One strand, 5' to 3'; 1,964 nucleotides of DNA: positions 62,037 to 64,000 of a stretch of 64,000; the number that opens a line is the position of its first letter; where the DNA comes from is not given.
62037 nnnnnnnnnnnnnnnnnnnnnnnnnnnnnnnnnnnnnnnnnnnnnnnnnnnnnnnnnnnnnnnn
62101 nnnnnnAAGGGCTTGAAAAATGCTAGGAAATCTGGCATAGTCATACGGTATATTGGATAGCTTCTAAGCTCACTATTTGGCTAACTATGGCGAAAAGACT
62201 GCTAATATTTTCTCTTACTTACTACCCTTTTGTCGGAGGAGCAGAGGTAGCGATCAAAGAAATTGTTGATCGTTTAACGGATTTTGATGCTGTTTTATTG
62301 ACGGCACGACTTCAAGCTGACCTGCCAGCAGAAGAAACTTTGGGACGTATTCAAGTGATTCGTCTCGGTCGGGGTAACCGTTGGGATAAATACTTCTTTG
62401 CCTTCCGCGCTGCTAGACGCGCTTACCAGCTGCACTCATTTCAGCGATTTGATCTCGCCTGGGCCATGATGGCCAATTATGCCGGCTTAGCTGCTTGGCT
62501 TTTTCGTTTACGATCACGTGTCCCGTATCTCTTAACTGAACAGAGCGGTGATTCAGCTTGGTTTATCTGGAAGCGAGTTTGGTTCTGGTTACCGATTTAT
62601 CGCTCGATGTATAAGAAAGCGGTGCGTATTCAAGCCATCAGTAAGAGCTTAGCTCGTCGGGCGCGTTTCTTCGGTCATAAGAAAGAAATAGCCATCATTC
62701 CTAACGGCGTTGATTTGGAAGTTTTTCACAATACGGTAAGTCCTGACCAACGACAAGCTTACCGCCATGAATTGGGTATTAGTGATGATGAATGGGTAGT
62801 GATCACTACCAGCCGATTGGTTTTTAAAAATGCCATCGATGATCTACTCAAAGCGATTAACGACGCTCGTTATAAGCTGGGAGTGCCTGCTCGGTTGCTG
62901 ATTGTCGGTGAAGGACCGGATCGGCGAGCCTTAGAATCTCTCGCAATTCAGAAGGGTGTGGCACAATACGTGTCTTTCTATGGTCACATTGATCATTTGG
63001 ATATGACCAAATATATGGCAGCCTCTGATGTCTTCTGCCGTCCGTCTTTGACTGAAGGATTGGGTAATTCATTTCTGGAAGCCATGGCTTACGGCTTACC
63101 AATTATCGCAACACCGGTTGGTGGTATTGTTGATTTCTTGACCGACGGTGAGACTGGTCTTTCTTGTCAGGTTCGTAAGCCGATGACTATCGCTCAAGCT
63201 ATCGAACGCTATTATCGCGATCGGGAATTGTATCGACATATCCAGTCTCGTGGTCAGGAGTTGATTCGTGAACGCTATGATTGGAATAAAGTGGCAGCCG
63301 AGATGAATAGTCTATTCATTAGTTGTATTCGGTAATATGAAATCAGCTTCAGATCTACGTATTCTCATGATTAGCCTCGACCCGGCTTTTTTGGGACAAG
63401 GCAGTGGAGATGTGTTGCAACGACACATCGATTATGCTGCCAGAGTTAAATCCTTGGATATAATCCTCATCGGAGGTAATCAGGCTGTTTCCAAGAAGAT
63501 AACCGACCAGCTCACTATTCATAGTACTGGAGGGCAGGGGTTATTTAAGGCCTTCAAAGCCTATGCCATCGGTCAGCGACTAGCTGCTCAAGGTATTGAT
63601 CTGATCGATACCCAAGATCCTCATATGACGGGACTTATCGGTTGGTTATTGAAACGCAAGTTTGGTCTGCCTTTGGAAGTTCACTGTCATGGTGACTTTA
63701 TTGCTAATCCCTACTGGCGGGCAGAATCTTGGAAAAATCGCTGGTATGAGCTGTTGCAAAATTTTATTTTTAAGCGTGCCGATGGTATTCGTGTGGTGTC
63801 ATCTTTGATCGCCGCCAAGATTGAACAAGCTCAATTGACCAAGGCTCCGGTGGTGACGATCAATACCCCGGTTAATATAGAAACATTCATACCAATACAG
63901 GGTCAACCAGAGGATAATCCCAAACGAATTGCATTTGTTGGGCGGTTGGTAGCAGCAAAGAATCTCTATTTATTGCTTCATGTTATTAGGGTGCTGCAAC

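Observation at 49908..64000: Candidate surface-protein O-glycosylation locus: giant Thr/Ser-rich secreted protein, two WaaL/PglL-like ligases, PMT/ArnT-like GT-C enzyme and three GT4 transferases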

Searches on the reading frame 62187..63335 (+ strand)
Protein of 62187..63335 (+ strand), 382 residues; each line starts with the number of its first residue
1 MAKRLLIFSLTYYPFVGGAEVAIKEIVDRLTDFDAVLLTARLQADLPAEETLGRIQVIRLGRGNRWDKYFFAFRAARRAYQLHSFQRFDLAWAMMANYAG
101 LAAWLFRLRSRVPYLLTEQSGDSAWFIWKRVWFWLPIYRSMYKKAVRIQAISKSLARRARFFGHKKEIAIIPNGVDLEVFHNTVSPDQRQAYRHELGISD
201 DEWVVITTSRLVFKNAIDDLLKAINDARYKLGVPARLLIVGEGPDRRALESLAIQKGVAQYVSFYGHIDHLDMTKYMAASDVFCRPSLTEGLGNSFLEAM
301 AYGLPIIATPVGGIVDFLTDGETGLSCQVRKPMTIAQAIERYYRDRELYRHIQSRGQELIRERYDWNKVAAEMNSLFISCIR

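Call 5: search_protein_families(library=pfam, proteins=[window:62187-63335:+], max_evalue=0.01)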
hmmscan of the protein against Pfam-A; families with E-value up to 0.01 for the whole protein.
window:62187-63335:+ (382 aa): 6 families
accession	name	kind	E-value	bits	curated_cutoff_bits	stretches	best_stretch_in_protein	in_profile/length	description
PF00534.26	Glycos_transf_1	-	1.5e-36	126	26.4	1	189-358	2-171/172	Glycosyl transferases group 1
PF13692.12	Glyco_trans_1_4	-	4.2e-32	111.8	27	1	204-345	3-142/142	Glycosyl transferases group 1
PF13439.12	Glyco_transf_4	-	1.4e-16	61.4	28.5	1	16-178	1-169/170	Glycosyltransferase Family 4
PF13579.12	Glyco_trans_4_4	-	1.5e-14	55.1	29.7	1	17-174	1-158/158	Glycosyl transferase 4-like domain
PF13524.12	Glyco_trans_1_2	-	1.8e-09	38.2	25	1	231-373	15-142/144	Glycosyl transferase-like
PF20706.3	GT4-conflict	-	4.6e-08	32.9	26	1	218-372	215-384/385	Family 4 Glycosyltransferase in conflict systems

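Call 11: search_protein_families(library=ncbifam, proteins=[window:62187-63335:+], max_evalue=0.01)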
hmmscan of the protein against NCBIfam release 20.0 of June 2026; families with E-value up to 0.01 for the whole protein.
window:62187-63335:+ (382 aa): 50 families (the best 25 are shown)
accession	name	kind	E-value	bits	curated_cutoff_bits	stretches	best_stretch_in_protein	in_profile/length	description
TIGR03088.1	stp2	hypoth_equivalog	2.3e-37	128.9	409.05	1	165-377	159-370/374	TIGR03088 family PEP-CTERM/XrtA system glycosyltransferase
TIGR03999.1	thiol_BshA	equivalog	1.2e-34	119.9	273.7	1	143-377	143-370/375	N-acetyl-alpha-D-glucosaminyl L-malate synthase BshA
NF047684.1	TeichurnBiosyTuaC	equivalog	7.3e-31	107.5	550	1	87-377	108-386/391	teichuronic acid biosynthesis protein TuaC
NF041876.1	EPS_EpsE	equivalog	3.5e-30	105.5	400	1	165-371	185-387/389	exopolysaccharide biosynthesis GT4 family glycosyltransferase EpsE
TIGR04063.1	stp3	hypoth_equivalog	1.2e-27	96.9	442.05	1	164-376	178-391/397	TIGR04063 family PEP-CTERM/XrtA system glycosyltransferase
NF049988.1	MGlcDAGSynMgs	equivalog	1.1e-26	94.2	400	1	162-380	172-387/398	alpha-monoglucosyldiacylglycerol synthase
NF053787.1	GlcN_PG_synth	equivalog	7.7e-23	80.9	480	1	139-375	138-354/361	N-acetylglucosaminyl phosphatidylglycerol synthase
TIGR03449.1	mycothiol_MshA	equivalog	2.7e-22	79.2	462.5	1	164-377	186-400/406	D-inositol-3-phosphate glycosyltransferase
TIGR04047.1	MSMEG_0565_glyc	hypoth_equivalog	4.2e-20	72.2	259.85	1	145-372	139-366/373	MSMEG_0565 family glycosyltransferase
TIGR02149.1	glgA_Coryne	subfamily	1.3e-19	70.6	302.4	1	139-377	139-387/391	glycogen synthase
TIGR04157.1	glyco_rSAM_CFB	subfamily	1.1e-18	67.5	400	1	140-376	165-405/406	TIGR04157 family glycosyltransferase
NF012028.0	PRK15484.1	subfamily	6e-18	65.1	618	1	164-374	159-372/380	lipopolysaccharide N-acetylglucosaminyltransferase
NF046085.1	XrtY_assoc_Gly1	equivalog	1.2e-16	60.6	400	1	145-377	161-381/387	XrtY-associated glycosyltransferase XYAG1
NF038295.1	EPS_HpsP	equivalog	6.5e-16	58.3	550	1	137-376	147-383/388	hormogonium polysaccharide biosynthesis glycosyltransferase HpsP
TIGR02472.1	sucr_P_syn_N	equivalog_domain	7.2e-16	58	576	1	166-368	209-429/439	sucrose-phosphate synthase, putative, glycosyltransferase domain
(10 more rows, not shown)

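Call 26: find_encoding_contigs(protein=window:62187-63335:+, flank=10000, max_places=2)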
Protein window:62187-63335:+ (382 aa): 1 contig read that carries it; 1 place shown.
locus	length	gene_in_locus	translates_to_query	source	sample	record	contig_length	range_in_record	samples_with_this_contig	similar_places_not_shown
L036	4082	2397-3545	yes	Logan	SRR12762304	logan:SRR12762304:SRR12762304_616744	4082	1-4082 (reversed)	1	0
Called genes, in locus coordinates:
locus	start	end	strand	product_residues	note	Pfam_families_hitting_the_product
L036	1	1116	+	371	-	?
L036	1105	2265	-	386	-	PF13477:Glyco_trans_4_2, PF13439:Glyco_transf_4, PF13579:Glyco_trans_4_4, PF00534:Glycos_transf_1, PF13692:Glyco_trans_1_4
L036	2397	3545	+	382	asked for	PF13439:Glyco_transf_4, PF13579:Glyco_trans_4_4, PF20706:GT4-conflict, PF00534:Glycos_transf_1, PF13692:Glyco_trans_1_4, PF13524:Glyco_trans_1_2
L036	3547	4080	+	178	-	?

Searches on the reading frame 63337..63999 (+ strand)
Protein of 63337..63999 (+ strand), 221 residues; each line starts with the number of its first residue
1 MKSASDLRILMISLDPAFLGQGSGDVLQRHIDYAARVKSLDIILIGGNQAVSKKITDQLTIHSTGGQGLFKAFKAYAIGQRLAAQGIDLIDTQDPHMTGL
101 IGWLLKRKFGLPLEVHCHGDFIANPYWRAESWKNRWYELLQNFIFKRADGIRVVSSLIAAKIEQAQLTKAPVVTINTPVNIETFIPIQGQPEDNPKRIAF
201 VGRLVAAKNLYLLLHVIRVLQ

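Call 10: search_protein_families(library=pfam, proteins=[window:63337-63999:+], max_evalue=0.001)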
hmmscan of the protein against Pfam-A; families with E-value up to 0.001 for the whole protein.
window:63337-63999:+ (221 aa): 2 families
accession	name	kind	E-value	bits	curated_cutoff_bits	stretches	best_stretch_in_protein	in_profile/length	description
PF13579.12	Glyco_trans_4_4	-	1.2e-12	48.8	29.7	1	68-175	52-155/158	Glycosyl transferase 4-like domain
PF13439.12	Glyco_transf_4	-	6.3e-11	43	28.5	1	71-182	57-169/170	Glycosyltransferase Family 4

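Call 11: search_protein_families(library=ncbifam, proteins=[window:63337-63999:+], max_evalue=0.01)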
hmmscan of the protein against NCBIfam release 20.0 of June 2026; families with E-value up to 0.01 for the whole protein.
window:63337-63999:+ (221 aa): 1 family
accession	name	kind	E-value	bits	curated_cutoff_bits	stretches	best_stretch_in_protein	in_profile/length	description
NF053787.1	GlcN_PG_synth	equivalog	2.3e-05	23.4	480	1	54-220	50-222/361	N-acetylglucosaminyl phosphatidylglycerol synthase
